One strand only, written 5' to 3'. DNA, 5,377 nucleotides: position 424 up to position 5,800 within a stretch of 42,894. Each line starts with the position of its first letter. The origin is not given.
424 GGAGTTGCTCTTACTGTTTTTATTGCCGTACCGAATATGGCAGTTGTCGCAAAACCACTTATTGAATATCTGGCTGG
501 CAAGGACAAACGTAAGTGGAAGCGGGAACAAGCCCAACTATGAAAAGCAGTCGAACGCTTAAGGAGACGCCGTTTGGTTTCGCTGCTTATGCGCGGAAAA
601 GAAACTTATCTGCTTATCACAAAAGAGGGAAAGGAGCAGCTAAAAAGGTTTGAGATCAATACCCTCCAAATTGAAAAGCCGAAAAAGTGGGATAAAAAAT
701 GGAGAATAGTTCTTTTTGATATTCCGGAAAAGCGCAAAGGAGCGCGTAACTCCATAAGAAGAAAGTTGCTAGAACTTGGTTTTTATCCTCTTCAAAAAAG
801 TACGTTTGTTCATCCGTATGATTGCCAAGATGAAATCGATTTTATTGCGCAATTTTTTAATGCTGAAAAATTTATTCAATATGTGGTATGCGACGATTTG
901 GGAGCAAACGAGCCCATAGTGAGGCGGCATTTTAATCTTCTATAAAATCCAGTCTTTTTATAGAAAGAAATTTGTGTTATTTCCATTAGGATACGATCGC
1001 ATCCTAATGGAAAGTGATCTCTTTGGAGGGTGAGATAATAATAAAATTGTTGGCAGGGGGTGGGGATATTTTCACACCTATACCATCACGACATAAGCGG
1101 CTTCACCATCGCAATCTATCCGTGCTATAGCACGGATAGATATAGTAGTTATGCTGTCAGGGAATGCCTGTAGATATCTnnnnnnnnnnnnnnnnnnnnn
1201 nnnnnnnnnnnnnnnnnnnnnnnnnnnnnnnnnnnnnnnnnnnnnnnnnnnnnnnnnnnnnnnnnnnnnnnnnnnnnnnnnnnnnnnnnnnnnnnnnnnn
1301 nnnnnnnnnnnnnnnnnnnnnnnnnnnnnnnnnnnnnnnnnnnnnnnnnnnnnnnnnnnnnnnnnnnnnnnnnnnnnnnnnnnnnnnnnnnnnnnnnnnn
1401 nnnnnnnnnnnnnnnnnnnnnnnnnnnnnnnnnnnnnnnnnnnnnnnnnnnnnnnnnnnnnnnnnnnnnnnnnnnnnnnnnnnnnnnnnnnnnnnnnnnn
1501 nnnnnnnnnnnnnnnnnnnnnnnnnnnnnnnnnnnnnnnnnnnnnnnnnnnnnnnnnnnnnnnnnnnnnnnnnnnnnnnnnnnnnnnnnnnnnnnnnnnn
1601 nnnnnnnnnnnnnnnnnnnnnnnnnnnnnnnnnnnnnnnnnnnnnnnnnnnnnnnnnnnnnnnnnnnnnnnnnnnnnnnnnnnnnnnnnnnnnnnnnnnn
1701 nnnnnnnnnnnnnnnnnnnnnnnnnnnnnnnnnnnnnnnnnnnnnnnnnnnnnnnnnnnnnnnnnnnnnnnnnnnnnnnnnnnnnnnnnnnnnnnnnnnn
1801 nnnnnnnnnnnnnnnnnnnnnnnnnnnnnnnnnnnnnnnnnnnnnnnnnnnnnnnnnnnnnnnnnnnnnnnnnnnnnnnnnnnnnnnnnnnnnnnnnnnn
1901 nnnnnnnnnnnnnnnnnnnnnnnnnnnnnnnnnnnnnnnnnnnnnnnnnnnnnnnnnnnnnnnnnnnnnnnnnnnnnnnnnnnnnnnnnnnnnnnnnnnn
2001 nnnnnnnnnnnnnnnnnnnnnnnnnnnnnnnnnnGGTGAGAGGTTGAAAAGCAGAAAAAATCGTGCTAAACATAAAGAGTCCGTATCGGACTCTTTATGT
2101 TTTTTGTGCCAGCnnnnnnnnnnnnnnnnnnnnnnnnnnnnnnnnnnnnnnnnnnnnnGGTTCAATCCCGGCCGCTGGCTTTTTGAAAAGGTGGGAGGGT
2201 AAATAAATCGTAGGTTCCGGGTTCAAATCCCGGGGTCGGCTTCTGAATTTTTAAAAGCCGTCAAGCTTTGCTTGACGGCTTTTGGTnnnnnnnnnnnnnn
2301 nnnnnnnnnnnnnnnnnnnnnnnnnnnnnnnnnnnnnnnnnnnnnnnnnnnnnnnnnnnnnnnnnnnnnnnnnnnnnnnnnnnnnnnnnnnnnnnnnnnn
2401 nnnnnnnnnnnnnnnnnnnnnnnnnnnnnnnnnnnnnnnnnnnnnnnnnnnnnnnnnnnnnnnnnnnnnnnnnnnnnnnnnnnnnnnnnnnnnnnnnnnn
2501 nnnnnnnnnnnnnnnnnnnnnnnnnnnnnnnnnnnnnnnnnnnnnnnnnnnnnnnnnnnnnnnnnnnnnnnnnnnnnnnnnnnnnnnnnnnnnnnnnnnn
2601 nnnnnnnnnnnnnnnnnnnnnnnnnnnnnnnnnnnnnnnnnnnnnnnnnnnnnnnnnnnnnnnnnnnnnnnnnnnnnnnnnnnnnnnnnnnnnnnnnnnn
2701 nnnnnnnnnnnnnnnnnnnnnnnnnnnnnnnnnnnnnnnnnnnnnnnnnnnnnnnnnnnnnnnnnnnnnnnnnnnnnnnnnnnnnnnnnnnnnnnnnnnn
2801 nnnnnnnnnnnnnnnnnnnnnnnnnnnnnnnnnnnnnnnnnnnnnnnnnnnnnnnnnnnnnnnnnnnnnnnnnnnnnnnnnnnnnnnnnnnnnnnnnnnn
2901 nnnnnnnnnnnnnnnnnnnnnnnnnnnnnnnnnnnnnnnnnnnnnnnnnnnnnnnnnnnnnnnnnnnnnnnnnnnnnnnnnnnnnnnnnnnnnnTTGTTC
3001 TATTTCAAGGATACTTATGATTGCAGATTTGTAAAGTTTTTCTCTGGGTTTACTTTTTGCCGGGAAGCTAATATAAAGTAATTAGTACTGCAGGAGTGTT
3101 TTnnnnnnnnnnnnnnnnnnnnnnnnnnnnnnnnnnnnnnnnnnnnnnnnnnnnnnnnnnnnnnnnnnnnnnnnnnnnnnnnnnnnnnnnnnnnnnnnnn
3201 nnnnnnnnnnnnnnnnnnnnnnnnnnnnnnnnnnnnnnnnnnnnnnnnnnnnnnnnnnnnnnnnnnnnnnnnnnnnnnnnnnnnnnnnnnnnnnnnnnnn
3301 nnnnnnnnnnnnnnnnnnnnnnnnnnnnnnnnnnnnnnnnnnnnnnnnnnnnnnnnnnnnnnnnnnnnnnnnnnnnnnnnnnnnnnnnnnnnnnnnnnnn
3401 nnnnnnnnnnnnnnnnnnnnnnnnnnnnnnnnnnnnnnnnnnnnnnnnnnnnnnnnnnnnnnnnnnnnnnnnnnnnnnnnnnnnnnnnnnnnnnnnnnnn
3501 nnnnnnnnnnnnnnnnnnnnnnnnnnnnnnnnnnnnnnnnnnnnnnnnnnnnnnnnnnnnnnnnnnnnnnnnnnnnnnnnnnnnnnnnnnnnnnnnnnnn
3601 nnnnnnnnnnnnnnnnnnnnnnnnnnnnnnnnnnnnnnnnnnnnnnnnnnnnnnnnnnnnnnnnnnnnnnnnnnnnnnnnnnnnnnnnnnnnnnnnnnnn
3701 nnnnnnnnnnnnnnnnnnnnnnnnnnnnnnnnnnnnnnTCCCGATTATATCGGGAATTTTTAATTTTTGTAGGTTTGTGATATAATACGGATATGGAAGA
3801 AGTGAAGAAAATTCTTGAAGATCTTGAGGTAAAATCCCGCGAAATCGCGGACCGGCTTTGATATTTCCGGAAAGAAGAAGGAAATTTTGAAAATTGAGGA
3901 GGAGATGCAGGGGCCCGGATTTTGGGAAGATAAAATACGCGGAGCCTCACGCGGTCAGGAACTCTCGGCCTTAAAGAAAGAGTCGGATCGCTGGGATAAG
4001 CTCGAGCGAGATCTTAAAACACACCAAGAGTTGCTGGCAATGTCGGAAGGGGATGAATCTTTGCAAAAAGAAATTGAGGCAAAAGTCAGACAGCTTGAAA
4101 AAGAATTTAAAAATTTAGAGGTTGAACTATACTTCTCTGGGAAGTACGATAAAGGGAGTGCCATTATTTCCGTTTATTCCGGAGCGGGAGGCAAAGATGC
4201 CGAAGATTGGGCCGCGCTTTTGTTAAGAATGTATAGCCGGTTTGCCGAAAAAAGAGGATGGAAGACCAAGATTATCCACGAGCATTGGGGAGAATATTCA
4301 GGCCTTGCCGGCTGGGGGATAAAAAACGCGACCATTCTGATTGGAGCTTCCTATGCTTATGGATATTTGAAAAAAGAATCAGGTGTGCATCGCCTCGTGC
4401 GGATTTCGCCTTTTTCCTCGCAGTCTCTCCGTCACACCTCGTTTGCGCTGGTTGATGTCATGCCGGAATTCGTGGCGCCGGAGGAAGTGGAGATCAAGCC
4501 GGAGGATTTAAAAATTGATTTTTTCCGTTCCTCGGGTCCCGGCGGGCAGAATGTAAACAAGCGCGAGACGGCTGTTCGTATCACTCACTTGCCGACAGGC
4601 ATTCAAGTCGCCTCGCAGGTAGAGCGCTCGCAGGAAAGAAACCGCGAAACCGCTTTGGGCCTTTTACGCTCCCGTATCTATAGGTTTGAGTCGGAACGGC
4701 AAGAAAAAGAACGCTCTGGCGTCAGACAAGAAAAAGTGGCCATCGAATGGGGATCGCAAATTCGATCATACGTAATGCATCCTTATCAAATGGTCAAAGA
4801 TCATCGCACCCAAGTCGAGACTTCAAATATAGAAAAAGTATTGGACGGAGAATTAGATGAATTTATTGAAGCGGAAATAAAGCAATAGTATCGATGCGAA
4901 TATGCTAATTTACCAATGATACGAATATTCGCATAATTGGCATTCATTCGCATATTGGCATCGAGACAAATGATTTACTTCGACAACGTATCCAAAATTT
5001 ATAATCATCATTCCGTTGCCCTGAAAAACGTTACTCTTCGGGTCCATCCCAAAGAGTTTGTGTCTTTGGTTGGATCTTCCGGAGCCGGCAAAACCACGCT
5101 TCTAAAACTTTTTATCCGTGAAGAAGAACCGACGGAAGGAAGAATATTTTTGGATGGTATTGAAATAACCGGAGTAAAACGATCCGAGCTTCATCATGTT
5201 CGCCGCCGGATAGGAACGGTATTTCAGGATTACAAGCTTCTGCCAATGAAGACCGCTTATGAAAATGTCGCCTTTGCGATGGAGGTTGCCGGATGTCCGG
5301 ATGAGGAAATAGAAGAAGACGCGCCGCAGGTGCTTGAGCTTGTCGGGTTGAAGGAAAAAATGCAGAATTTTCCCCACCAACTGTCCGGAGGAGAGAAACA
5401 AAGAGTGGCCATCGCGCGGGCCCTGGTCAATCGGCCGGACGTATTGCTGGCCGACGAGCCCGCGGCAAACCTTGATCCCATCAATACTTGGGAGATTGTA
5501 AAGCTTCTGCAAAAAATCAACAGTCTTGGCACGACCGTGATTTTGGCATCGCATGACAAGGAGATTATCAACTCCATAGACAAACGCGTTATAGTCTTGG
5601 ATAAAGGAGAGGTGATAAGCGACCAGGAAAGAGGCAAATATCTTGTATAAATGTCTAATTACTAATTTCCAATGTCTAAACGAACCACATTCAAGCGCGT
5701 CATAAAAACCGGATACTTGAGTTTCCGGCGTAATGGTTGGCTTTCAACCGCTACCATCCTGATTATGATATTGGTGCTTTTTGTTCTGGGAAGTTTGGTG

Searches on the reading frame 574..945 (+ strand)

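Call 70: search_protein_families(library=pfam, proteins=[window:574-945:+], max_evalue=0.0001)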
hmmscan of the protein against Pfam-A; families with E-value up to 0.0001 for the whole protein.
window:574-945:+ (123 aa): 1 family
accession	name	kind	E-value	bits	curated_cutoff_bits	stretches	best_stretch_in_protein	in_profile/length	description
PF20803.2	PaaX_M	-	1.3e-21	76.9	24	1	37-113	2-78/83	PaaX protein central Cas2-like domain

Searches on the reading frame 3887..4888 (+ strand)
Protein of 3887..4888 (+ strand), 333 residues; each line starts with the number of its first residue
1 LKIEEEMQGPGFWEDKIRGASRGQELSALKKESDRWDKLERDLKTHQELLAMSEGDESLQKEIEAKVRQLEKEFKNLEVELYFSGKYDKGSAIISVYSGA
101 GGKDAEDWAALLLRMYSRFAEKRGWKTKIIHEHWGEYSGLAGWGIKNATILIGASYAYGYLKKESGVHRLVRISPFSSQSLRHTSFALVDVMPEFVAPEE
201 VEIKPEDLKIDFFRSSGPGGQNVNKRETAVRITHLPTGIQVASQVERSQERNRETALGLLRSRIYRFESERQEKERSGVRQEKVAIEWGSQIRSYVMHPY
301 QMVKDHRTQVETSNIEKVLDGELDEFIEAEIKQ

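Call 70: search_protein_families(library=pfam, proteins=[window:3887-4888:+], max_evalue=0.0001)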
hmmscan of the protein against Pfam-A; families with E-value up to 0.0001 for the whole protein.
window:3887-4888:+ (333 aa): 2 families
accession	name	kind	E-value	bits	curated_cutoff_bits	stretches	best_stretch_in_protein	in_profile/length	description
PF03462.23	PCRF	-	2.5e-46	158.4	24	1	2-189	7-194/194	PCRF domain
PF00472.26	RF-1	-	8.5e-41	139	35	1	200-307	4-116/116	RF-1 domain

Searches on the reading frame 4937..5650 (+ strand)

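Call 70: search_protein_families(library=pfam, proteins=[window:4937-5650:+], max_evalue=0.0001)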
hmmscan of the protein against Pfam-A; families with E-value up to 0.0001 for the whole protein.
window:4937-5650:+ (237 aa): 4 families
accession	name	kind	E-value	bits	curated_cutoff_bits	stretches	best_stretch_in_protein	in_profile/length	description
PF00005.33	ABC_tran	-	5.6e-39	134.3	25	1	29-176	1-136/137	ABC transporter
PF13304.12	AAA_21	-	9.1e-08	32.9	27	0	147-211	236-303/304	AAA domain, putative AbiEii toxin, Type IV TA system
PF02463.25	SMC_N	-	8.6e-07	29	40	0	134-221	122-212/220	RecF/RecN/SMC N terminal domain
PF13401.12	AAA_22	-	9.4e-05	23.2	27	0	39-203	5-120/130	AAA domain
